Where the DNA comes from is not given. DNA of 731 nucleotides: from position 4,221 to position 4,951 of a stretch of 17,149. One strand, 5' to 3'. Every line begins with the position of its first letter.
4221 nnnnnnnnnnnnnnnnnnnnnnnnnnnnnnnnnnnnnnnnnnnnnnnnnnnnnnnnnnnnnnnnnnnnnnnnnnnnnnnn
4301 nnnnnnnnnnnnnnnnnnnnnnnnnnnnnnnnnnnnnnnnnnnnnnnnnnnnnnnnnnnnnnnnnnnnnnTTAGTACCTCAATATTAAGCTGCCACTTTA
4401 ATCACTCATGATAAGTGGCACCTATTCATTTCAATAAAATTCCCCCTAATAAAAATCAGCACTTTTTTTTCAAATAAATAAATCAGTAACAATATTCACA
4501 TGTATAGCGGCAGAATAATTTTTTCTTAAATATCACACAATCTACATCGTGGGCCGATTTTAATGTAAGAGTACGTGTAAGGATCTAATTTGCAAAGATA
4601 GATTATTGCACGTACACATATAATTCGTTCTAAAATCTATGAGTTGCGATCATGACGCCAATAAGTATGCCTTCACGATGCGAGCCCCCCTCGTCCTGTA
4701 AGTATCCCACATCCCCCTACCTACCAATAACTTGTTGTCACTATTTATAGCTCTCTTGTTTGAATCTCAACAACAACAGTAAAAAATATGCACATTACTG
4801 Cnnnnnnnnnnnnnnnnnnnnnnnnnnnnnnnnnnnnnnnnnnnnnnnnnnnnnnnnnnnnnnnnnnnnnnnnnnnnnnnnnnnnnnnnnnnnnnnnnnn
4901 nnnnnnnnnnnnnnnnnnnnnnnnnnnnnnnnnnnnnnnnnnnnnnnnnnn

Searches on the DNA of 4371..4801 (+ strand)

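Call 70: search_dna_similar(query=window:4371-4801:+, collection=ecoli_genomes, mode=distant, max_rows=10)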
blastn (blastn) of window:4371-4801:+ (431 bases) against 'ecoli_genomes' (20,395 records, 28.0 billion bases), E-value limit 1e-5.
No match.
